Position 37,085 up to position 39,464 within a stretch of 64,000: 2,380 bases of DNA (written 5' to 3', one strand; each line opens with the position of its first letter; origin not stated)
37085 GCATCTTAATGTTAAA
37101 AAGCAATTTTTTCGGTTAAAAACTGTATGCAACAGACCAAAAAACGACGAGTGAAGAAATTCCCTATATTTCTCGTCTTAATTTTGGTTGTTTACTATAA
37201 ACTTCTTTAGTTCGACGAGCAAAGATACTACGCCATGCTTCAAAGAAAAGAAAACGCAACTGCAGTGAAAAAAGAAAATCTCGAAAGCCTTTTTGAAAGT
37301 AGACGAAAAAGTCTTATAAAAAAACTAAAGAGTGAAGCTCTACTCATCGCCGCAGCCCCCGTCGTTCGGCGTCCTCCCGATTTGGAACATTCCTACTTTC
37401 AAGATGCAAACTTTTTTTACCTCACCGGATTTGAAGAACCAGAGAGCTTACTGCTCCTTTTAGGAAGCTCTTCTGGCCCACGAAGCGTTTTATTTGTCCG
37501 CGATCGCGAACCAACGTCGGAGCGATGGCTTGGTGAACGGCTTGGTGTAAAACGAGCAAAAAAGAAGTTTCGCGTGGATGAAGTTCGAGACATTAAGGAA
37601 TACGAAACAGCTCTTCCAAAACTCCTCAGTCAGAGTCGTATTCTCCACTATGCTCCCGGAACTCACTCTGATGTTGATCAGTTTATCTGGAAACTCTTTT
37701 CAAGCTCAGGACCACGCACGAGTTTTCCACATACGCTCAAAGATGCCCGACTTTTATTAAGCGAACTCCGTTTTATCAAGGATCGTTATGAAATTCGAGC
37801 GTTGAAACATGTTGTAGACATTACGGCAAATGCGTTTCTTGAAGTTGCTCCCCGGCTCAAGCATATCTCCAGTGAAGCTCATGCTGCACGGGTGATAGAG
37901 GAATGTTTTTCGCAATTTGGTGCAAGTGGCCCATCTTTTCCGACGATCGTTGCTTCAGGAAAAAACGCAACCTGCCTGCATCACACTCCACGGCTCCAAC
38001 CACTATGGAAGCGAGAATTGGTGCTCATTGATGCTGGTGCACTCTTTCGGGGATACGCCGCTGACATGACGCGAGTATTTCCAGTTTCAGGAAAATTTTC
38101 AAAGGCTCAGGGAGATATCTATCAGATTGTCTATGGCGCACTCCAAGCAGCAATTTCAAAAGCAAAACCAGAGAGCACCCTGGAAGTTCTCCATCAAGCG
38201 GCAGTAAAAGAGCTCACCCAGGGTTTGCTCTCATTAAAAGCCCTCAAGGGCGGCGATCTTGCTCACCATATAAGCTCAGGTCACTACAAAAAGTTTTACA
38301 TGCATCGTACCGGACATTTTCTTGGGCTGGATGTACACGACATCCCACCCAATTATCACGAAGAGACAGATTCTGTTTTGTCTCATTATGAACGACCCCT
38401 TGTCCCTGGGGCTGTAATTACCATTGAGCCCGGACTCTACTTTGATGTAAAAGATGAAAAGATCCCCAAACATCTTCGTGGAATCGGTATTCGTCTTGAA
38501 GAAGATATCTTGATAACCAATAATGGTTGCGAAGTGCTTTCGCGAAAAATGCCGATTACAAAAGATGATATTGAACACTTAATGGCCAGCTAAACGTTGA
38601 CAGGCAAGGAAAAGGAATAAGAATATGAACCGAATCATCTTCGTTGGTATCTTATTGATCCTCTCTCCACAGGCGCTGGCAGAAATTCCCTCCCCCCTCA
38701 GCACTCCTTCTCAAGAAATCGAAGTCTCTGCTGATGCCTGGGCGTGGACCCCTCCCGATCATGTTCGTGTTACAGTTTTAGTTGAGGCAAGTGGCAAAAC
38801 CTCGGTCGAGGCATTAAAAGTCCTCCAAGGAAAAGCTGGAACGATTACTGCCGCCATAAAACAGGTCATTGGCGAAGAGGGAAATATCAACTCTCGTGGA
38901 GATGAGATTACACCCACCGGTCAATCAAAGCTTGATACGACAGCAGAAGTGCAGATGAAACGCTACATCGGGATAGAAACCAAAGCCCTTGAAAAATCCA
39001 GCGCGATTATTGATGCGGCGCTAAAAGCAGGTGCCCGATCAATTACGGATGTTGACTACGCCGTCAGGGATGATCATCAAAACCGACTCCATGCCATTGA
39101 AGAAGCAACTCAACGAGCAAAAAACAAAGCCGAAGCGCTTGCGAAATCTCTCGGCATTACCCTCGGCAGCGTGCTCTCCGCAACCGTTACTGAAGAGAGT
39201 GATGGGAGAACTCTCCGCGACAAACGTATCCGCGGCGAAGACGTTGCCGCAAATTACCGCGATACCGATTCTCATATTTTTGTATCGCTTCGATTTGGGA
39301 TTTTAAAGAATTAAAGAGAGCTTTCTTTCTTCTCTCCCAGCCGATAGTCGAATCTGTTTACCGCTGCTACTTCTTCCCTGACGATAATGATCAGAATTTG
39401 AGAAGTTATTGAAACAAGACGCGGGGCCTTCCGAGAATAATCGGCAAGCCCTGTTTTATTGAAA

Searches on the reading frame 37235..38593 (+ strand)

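Call 73: search_protein_families(library=pfam, proteins=[window:37235-38593:+], max_evalue=0.0001)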
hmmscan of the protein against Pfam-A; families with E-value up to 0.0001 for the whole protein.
window:37235-38593:+ (452 aa): 2 families
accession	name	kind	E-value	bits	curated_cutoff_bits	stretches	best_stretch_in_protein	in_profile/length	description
PF00557.29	Peptidase_M24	-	1.2e-52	179.1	23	1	189-429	2-208/208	Metallopeptidase family M24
PF05195.22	AMP_N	-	1.9e-29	102.3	24.6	1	20-134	1-117/121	Aminopeptidase P, N-terminal domain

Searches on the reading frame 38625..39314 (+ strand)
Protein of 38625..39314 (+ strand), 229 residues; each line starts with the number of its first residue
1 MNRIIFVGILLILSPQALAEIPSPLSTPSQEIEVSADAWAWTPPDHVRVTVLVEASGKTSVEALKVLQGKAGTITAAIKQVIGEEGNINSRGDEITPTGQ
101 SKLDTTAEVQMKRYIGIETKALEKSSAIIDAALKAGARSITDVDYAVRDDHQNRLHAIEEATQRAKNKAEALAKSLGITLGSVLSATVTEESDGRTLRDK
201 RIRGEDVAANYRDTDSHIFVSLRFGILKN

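Call 73: search_protein_families(library=pfam, proteins=[window:38625-39314:+], max_evalue=0.0001)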
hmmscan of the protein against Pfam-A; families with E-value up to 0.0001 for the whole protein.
window:38625-39314:+ (229 aa): 1 family
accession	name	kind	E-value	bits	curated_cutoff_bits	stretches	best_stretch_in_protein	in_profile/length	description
PF04402.19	SIMPL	-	5.3e-22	79.5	25.2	1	32-192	1-164/205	Protein of unknown function (DUF541)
